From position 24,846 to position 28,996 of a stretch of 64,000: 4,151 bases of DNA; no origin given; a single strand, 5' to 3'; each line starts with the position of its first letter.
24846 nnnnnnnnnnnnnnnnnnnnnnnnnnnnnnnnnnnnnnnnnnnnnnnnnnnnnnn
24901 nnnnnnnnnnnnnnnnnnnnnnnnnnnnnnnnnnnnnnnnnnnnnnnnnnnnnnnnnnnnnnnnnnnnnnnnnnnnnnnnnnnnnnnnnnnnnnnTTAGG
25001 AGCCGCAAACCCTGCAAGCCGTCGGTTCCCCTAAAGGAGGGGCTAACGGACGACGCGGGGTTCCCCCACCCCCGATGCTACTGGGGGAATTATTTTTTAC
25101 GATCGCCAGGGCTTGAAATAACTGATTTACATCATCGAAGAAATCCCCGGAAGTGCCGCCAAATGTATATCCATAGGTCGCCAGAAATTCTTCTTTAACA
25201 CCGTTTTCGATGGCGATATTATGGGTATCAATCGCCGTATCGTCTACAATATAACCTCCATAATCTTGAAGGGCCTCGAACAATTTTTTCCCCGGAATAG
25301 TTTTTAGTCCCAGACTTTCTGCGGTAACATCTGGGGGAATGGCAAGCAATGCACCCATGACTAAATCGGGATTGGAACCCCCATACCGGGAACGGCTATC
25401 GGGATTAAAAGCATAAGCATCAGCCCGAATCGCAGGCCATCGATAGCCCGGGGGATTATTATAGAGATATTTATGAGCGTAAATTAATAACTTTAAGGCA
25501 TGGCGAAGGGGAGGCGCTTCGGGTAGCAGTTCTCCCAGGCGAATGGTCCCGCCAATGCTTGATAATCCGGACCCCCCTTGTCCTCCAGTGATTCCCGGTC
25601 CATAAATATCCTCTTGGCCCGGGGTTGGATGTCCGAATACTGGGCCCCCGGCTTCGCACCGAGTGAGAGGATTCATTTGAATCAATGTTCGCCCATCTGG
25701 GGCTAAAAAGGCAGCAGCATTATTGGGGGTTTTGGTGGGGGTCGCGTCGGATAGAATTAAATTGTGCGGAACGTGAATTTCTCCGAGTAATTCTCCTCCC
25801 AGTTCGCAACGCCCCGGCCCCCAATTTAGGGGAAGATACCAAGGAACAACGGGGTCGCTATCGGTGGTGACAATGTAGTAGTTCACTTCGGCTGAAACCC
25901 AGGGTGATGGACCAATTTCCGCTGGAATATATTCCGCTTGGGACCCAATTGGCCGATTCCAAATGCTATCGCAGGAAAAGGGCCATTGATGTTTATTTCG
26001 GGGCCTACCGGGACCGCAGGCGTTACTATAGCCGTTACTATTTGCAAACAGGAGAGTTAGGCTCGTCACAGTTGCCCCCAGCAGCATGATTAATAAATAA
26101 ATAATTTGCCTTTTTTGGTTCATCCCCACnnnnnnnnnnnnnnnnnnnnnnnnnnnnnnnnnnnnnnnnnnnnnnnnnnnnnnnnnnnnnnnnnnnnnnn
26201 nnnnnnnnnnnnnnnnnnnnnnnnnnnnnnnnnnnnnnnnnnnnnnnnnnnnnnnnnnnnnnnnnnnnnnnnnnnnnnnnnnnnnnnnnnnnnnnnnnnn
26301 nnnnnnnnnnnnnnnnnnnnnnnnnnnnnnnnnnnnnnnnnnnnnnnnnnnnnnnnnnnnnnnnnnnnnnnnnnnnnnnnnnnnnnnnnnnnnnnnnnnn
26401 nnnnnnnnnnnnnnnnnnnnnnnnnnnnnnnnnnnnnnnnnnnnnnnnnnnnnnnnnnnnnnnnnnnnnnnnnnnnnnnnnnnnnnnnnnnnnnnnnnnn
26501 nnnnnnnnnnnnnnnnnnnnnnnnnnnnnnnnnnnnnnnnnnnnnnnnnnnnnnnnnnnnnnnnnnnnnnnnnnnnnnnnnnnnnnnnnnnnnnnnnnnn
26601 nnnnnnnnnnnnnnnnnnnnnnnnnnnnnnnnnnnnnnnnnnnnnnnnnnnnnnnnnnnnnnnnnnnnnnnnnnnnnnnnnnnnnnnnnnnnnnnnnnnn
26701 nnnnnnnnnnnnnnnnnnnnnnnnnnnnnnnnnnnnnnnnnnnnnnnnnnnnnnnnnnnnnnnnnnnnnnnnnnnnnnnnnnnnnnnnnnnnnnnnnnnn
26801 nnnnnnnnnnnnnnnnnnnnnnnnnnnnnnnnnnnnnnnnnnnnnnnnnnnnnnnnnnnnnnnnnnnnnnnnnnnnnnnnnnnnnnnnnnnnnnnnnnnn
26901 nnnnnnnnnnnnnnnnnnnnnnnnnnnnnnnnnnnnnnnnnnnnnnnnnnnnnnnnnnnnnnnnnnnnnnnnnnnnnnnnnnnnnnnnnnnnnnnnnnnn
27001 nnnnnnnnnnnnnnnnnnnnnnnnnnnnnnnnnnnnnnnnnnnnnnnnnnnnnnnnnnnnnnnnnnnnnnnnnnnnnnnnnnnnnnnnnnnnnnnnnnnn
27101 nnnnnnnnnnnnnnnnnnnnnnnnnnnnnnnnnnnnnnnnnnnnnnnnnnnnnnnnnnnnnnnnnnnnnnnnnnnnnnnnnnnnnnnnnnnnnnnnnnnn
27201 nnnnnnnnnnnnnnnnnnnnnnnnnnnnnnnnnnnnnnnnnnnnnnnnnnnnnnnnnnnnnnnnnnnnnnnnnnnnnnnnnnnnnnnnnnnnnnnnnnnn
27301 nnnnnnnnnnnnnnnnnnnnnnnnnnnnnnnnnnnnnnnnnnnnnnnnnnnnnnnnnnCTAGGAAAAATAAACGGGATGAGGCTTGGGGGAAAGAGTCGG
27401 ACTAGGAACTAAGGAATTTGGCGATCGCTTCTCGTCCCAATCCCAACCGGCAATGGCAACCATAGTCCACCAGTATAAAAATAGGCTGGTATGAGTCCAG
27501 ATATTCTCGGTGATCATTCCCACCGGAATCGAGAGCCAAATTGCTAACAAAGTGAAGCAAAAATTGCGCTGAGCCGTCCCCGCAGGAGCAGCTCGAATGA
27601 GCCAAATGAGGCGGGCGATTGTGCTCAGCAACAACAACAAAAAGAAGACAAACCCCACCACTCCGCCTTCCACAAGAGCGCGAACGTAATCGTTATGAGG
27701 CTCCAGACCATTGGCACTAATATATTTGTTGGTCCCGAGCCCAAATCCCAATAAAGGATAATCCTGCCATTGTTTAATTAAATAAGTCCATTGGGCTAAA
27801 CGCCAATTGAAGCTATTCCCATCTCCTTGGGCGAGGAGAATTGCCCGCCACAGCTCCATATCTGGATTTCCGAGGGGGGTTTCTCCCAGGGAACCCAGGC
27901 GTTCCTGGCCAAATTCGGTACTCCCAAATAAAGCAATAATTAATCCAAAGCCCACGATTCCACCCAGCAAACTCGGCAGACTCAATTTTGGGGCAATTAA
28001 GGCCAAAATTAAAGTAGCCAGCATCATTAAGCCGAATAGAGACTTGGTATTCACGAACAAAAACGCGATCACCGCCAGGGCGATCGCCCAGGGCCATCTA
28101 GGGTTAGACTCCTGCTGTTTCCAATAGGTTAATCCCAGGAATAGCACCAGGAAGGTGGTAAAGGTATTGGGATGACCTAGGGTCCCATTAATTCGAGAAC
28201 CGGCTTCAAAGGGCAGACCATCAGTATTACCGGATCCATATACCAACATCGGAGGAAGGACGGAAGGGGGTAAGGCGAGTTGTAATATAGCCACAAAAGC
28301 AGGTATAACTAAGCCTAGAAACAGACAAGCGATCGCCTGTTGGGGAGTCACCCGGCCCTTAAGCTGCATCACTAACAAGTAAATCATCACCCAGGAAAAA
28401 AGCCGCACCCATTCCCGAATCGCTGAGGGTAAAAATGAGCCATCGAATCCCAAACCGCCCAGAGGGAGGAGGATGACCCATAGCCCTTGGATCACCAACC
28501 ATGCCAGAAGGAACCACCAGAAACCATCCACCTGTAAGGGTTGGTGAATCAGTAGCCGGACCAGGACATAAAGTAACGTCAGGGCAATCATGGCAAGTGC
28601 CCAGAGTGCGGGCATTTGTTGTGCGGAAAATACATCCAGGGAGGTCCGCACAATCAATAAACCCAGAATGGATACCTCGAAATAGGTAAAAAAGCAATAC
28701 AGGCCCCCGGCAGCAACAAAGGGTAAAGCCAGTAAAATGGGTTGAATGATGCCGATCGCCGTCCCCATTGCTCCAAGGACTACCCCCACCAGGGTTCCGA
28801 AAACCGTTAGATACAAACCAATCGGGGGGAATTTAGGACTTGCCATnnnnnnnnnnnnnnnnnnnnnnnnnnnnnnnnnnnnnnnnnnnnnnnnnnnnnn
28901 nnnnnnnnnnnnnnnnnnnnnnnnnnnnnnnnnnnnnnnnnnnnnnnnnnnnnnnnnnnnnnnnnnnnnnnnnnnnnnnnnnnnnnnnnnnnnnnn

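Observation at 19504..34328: Ten-gene single-strand Wzx/Wzy-dependent exopolysaccharide locus lacking a priming transferase and outer-membrane export component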

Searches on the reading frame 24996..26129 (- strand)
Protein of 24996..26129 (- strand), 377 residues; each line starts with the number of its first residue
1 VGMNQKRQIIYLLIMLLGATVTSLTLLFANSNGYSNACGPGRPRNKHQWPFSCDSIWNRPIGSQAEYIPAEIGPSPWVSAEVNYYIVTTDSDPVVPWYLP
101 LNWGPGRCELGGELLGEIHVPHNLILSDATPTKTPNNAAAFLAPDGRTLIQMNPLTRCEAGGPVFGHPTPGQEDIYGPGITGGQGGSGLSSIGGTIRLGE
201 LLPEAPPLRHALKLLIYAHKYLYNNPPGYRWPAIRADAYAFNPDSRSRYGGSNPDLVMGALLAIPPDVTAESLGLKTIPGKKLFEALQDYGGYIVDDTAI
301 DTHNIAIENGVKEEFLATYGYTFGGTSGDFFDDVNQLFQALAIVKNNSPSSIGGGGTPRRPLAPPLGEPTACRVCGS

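Call 3: search_protein_families(library=pfam, proteins=[window:24996-26129:-], max_evalue=0.01)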
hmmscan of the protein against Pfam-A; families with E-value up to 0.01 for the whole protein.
window:24996-26129:- (377 aa): 0 families

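Call 8: search_protein_families(library=ncbifam, proteins=[window:24996-26129:-], max_evalue=0.01)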
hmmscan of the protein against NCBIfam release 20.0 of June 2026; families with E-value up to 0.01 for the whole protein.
window:24996-26129:- (377 aa): 0 families

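Call 13: search_solved_structures(query=window:24996-26129:-, max_evalue=1, show_alignments=2)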
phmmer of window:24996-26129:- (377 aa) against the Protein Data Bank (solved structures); distinct sequences matched with E-value up to 1: 0.

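Call 15: find_homologous_proteins(query=window:24996-26129:-)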
Query window:24996-26129:- (377 aa): 1815 proteins with E <= 0.001 among 7295 candidates; the best 120 are listed.
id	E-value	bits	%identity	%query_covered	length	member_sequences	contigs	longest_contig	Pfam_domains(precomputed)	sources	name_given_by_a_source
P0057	3.8e-225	765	91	97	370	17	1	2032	-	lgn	-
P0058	3.7e-197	673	76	98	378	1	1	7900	-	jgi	jgi:hypothetical protein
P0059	5.8e-181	620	71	97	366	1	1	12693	-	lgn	-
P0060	1.6e-172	592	71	96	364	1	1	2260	-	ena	-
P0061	3.3e-167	575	68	96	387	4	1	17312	-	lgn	-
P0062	2.4e-165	568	71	88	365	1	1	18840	-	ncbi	ncbi:MAG: hypothetical protein WA919_27890 [Coleofasciculaceae cyanobacterium]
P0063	9.8e-164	563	68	91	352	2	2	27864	-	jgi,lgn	-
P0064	7.4e-162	557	66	97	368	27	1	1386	-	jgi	jgi:hypothetical protein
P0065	2.4e-161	555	76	82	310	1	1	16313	-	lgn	-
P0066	7.2e-161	554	65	97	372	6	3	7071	-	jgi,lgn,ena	jgi:hypothetical protein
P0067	8.2e-161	553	68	96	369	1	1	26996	-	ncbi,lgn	ncbi:MAG: hypothetical protein WBG73_20820 [Coleofasciculaceae cyanobacterium]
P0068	4.6e-158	544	67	96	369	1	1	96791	-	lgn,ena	-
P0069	4.2e-157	541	67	93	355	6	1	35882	-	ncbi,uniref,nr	ncbi:hypothetical protein PJF56_15690 [Roseofilum sp. BLCC_M91]|uniref:Uncharacterized protein n=1 T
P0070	7.6e-148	511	61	97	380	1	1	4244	-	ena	-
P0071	2.0e-147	509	65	89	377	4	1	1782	-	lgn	-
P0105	7.0e-131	455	58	95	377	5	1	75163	-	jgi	jgi:hypothetical protein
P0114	2.5e-112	394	58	87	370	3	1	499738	-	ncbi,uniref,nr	ncbi:hypothetical protein [Gloeocapsopsis sp. IPPAS B-1203]|uniref:hypothetical protein n=1 Tax=Gloe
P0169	1.0e-100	356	54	87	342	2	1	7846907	-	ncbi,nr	ncbi:hypothetical protein BZZ01_00040 [Nostocales cyanobacterium HT-58-2]|nr:hypothetical protein BZ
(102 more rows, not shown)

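Call 33: predict_structure(alignment_id=A2)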
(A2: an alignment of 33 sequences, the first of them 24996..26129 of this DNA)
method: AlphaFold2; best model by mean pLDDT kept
length: 377 residues; sequences in the alignment: 33
mean_pLDDT: 85.2   pTM: 0.83
mean pLDDT of the five models: 85.2, 84.5, 83.8, 82.0, 78.0
residues with pLDDT >= 90: 194; 70-90: 130; 50-70: 33; < 50: 20
segments of 3 or more residues with pLDDT < 50: 30-36, 185-190, 371-377
pLDDT, mean of each block of 10 residues (from residue 1): 78 90 67 60 83 87 98 96 91 92 77 90 77 75 89 78 83 75 49 86 95 94 80 75 88 93 98 98 98 89 94 98 97 98 94 94 79 37
secondary structure, 60 per line:
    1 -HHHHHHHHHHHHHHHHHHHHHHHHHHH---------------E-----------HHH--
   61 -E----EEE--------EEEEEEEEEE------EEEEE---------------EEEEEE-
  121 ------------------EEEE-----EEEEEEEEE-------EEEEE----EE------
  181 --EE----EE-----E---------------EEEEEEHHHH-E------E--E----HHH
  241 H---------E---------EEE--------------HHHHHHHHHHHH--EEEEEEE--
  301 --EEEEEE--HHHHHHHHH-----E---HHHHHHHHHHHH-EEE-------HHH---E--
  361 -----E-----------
elements in order: H2-28 E67-69 E78-87 E94-98 E114-119 E139-142 E148-156 E164-168 E212-217 H218-221 H238-241 E261-263 H278-289 E292-298 E303-308 H311-319 H329-340 E342-344

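Call 50: search_solved_structures(query=A2, max_evalue=10, show_alignments=3)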
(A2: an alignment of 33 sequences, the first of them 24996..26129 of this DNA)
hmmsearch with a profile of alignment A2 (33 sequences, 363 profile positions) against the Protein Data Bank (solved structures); distinct sequences matched with E-value up to 10: 4.
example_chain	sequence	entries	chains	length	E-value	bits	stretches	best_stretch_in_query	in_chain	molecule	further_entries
2vgy_A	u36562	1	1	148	0.085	14.8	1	306-357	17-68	CHAPERONE SYCD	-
2vgx_A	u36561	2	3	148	0.085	14.8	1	306-357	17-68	CHAPERONE SYCD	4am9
2xcb_A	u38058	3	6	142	0.61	12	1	300-357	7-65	REGULATORY PROTEIN PCRH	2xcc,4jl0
3wxx_A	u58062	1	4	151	1.1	11.2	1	298-357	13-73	AcrH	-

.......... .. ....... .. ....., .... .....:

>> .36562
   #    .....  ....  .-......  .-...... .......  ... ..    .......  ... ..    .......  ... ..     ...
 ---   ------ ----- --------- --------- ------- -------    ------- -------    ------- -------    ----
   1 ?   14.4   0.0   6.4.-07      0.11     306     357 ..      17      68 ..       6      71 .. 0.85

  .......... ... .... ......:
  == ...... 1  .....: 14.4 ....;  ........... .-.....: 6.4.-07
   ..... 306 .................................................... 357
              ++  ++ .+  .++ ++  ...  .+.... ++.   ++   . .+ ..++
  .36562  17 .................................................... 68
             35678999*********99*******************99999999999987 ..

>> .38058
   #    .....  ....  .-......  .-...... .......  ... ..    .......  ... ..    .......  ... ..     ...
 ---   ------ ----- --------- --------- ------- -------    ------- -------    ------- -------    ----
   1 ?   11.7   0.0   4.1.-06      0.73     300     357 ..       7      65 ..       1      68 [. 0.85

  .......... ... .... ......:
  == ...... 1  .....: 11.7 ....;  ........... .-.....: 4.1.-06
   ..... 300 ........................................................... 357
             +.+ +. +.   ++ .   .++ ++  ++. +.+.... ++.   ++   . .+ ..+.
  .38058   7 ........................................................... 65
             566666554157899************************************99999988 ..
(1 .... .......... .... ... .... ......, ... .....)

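Call 56: search_protein_families(library=pfam, alignment_id=A2, max_evalue=1)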
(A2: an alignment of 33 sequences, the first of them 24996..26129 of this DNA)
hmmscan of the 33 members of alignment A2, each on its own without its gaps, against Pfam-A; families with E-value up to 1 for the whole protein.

A. member 1, window:24996-26129:- (377 aa): 0 families

B. families by the number of members that match (of 33 scanned): 5 families
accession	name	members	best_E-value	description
PF19637.4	DUF6140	1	0.0039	Family of unknown function (DUF6140)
PF10717.14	ODV-E18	1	0.012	Occlusion-derived virus envelope protein ODV-E18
PF11597.13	Med13_N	1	0.1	Mediator complex subunit 13 N-terminal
PF21339.3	VEGFR-1-like_Ig-like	1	0.21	Vascular endothelial growth factor receptor 1-like, Ig-like domain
PF00133.28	tRNA-synt_1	1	0.22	tRNA synthetases class I (I, L, M and V)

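Call 57: find_encoding_contigs(protein=P0114, flank=10000, max_places=2)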
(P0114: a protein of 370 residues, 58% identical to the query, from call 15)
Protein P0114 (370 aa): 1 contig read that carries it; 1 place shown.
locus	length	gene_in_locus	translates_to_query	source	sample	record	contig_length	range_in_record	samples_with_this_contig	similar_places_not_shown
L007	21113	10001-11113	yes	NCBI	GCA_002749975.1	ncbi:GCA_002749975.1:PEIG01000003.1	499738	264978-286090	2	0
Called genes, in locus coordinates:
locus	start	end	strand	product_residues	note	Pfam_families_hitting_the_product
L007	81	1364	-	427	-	PF00535:Glycos_transf_2, PF10111:Glyco_tranf_2_2, PF13641:Glyco_tranf_2_3, PF13632:Glyco_trans_2_3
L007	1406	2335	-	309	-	PF01073:3Beta_HSD, PF01370:Epimerase, PF02719:Polysacc_synt_2 (faint), PF04321:RmlD_sub_bind (weak), PF07993:NAD_binding_4 (faint), PF13460:NAD_binding_10 (weak), PF16363:GDP_Man_Dehyd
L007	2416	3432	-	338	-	PF00535:Glycos_transf_2, PF10111:Glyco_tranf_2_2, PF13506:Glyco_transf_21 (weak), PF13641:Glyco_tranf_2_3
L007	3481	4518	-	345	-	PF03065:Glyco_hydro_57 (weak), PF01522:Polysacc_deac_1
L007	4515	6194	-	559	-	PF00535:Glycos_transf_2, PF10111:Glyco_tranf_2_2, PF13641:Glyco_tranf_2_3, PF13489:Methyltransf_23 (weak), PF08241:Methyltransf_11 (weak)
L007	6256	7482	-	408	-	PF00535:Glycos_transf_2, PF13641:Glyco_tranf_2_3, PF10111:Glyco_tranf_2_2 (faint), PF13632:Glyco_trans_2_3 (weak)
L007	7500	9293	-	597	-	PF00664:ABC_membrane, PF00005:ABC_tran, PF02463:SMC_N (faint)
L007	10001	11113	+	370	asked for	-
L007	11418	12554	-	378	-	PF13439:Glyco_transf_4, PF13579:Glyco_trans_4_4, PF20706:GT4-conflict, PF00534:Glycos_transf_1, PF13692:Glyco_trans_1_4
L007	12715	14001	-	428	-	PF01943:Polysacc_synt, PF13440:Polysacc_synt_3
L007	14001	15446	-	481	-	PF13439:Glyco_transf_4 (faint), PF20706:GT4-conflict, PF00534:Glycos_transf_1, PF13692:Glyco_trans_1_4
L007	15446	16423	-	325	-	PF00535:Glycos_transf_2, PF10111:Glyco_tranf_2_2, PF13641:Glyco_tranf_2_3, PF13632:Glyco_trans_2_3 (weak)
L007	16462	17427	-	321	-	PF00535:Glycos_transf_2, PF10111:Glyco_tranf_2_2, PF13641:Glyco_tranf_2_3, PF13632:Glyco_trans_2_3 (weak)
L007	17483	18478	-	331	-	PF13489:Methyltransf_23 (weak), PF08241:Methyltransf_11, PF13649:Methyltransf_25 (weak), PF13847:Methyltransf_31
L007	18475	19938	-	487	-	PF04932:Wzy_C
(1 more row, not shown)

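Call 58: find_encoding_contigs(protein=P0169, flank=10000, max_places=2)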
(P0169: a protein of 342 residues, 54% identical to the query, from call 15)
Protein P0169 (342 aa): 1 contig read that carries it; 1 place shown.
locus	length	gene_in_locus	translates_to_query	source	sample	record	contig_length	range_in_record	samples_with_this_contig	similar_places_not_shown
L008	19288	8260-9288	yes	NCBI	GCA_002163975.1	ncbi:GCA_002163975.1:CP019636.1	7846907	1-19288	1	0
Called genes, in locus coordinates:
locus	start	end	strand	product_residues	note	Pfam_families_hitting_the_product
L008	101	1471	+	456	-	PF11638:DnaA_N, PF00308:Bac_DnaA, PF01695:IstB_IS21, PF08299:Bac_DnaA_C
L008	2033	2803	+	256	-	-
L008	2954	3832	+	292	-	PF01609:DDE_Tnp_1, PF13612:DDE_Tnp_1_3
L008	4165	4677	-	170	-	PF13358:DDE_3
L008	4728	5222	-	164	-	PF13384:HTH_23 (weak), PF13518:HTH_28 (weak), PF13551:HTH_29 (weak), PF13565:HTH_32, PF13592:HTH_33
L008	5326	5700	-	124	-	-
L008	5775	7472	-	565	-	PF03109:ABC1, PF27536:UbiB_helical (weak)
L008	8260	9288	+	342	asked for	-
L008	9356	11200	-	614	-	PF13517:FG-GAP_3 (faint), PF01839:FG-GAP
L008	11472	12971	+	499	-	PF27677:EGY3_M, PF02163:Peptidase_M50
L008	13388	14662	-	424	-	PF02638:GHL10, PF13200:DUF4015 (weak), PF14871:GHL6, PF02065:Melibiase (weak)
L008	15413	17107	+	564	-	-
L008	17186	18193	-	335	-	PF00296:Bac_luciferase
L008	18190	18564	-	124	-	-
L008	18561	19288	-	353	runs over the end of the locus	PF04313:HSDR_N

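Call 59: find_encoding_contigs(protein=P0105, flank=10000, max_places=2)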
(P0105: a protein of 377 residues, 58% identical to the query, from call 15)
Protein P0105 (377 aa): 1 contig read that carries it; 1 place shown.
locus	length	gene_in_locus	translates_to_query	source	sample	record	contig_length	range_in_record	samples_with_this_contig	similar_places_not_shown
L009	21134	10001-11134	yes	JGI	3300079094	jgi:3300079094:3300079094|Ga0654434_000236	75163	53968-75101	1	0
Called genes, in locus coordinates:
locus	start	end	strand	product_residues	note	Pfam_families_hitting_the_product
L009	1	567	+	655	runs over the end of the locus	PF00072:Response_reg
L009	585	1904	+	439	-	PF04932:Wzy_C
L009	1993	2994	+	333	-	PF13489:Methyltransf_23 (weak), PF08241:Methyltransf_11, PF13649:Methyltransf_25 (weak), PF13847:Methyltransf_31 (weak)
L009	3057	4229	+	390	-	PF13439:Glyco_transf_4, PF20706:GT4-conflict (faint), PF00534:Glycos_transf_1, PF13692:Glyco_trans_1_4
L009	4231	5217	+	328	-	PF13641:Glyco_tranf_2_3, PF00535:Glycos_transf_2, PF10111:Glyco_tranf_2_2, PF13632:Glyco_trans_2_3 (weak)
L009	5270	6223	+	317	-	PF00535:Glycos_transf_2, PF10111:Glyco_tranf_2_2, PF13641:Glyco_tranf_2_3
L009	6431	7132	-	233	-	-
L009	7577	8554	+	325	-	PF00535:Glycos_transf_2, PF10111:Glyco_tranf_2_2, PF13641:Glyco_tranf_2_3, PF13632:Glyco_trans_2_3 (weak)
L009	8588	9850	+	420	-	PF01943:Polysacc_synt, PF13440:Polysacc_synt_3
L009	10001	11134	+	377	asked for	-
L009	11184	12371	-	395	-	PF01041:DegT_DnrJ_EryC1, PF01053:Cys_Met_Meta_PP (weak)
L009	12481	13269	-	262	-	PF05721:PhyH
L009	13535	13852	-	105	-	-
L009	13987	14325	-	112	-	-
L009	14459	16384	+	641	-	-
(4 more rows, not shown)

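Call 75: find_related_loci(query=A2, collection=genome_contigs, flank=10000)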
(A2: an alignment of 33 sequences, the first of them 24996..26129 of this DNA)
Query A2 (377 aa) in genome_contigs; peptide patterns used: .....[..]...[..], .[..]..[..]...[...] (x = any residue, [..] = any of these).
599 stretches matched a pattern (row limit reached: there are more); 566 encode a relative of the query (tblastn E <= 1e-3); the best 80 are kept; 78 distinct loci.
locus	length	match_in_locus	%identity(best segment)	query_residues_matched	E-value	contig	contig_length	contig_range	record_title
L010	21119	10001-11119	87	1-377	0e+0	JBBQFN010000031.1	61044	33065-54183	MAG: Cyanophyceae cyanobacterium isolate Co_metawrap_1029 Cmw_1029_k141_2514979_length_61044_cov_43.9944, whole genome s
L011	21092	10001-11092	88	1-368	0e+0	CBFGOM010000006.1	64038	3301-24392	MAG TPA_asm: uncultured Oscillatoriaceae bacterium isolate SRR29873479_metabat2_16 genome assembly, contig: ERZ27315265.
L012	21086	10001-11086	89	1-366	0e+0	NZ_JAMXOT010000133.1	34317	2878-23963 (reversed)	Oscillatoria sp. HE19RPO 164, whole genome shotgun sequence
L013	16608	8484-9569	89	1-366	0e+0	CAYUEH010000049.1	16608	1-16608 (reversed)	MAG TPA_asm: uncultured Laspinema sp. isolate binchicken_co405_170 genome assembly, contig: NODE_5110_length_16608_cov_1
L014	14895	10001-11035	70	35-372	2e-150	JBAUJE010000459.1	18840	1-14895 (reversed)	MAG: Coleofasciculaceae cyanobacterium isolate MFD12152_ilm_asm_bin12 k127_39891, whole genome shotgun sequence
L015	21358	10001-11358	68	6-367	3e-148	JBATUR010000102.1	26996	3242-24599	MAG: Coleofasciculaceae cyanobacterium isolate MFD12171_ilm_asm_bin21 k127_40965, whole genome shotgun sequence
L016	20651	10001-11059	66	3-366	4e-144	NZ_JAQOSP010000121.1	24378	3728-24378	Roseofilum acuticapitatum BLCC-M154 k141_6497, whole genome shotgun sequence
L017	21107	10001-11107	59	5-367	5e-143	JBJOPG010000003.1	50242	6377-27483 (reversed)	MAG: Cyanobacteriota bacterium isolate watershed3_2019_sw_WHONDRS-S19S_0084_F_bin.1 scaffold_10, whole genome shotgun se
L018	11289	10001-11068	65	1-367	8e-143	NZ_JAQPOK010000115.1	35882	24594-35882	Roseofilum halophilum BLCC-M91 k141_36293, whole genome shotgun sequence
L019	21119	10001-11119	58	1-367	6e-138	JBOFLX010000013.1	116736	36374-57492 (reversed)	MAG: Waterburya sp. isolate WFFMC_MAG_329 k139_126768_flag=0_multi=23.3095_len=116736, whole genome shotgun sequence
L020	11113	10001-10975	67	44-368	3e-134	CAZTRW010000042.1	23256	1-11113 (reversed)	MAG TPA_asm: uncultured bacterium isolate binchicken_co58_186 genome assembly, contig: NODE_1761_length_23256_cov_7.4709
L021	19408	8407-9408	67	44-374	2e-130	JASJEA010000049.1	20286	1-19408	MAG: Crocosphaera sp. isolate MO_199.B6 MO_199.c_100, whole genome shotgun sequence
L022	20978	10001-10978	67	44-366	4e-130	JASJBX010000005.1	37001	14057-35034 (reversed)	MAG: Crocosphaera sp. isolate MO_133.B10 MO_133.c_67, whole genome shotgun sequence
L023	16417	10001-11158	60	3-368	1e-129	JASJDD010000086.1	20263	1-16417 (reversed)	MAG: Crocosphaera sp. isolate MO_167.B6 MO_167.c_2646, whole genome shotgun sequence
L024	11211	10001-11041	63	24-368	3e-129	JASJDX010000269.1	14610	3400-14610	MAG: Pleurocapsa sp. MO_192.B19 MO_192.c_2604, whole genome shotgun sequence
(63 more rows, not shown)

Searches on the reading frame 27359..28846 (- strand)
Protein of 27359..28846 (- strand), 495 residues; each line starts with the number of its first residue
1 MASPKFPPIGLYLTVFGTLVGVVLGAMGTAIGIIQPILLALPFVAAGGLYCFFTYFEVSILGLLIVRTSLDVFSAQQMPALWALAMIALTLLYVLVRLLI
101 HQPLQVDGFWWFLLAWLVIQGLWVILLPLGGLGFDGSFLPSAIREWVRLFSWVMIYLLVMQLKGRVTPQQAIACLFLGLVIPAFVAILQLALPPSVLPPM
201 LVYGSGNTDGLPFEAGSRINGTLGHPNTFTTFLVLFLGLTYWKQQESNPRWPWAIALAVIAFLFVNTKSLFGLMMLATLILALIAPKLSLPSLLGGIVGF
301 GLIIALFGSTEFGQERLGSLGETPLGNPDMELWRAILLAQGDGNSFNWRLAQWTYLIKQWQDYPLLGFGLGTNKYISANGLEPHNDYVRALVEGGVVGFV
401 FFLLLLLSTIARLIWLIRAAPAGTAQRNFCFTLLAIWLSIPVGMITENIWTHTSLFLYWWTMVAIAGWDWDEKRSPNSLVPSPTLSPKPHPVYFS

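Call 3: search_protein_families(library=pfam, proteins=[window:27359-28846:-], max_evalue=0.01)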
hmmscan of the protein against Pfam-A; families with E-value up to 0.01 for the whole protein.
window:27359-28846:- (495 aa): 1 family
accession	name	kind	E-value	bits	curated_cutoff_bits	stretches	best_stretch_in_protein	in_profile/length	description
PF04932.20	Wzy_C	-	1.1e-12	48.5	31.7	1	254-403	2-149/149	O-Antigen ligase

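Call 8: search_protein_families(library=ncbifam, proteins=[window:27359-28846:-], max_evalue=0.01)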
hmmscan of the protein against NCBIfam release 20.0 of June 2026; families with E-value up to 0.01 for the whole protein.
window:27359-28846:- (495 aa): 1 family
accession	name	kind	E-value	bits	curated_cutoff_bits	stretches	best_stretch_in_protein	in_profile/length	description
NF058641.1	TfpM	equivalog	1.6e-05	24.1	600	1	348-418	246-316/421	O-linking oligosaccharyltransferase TfpM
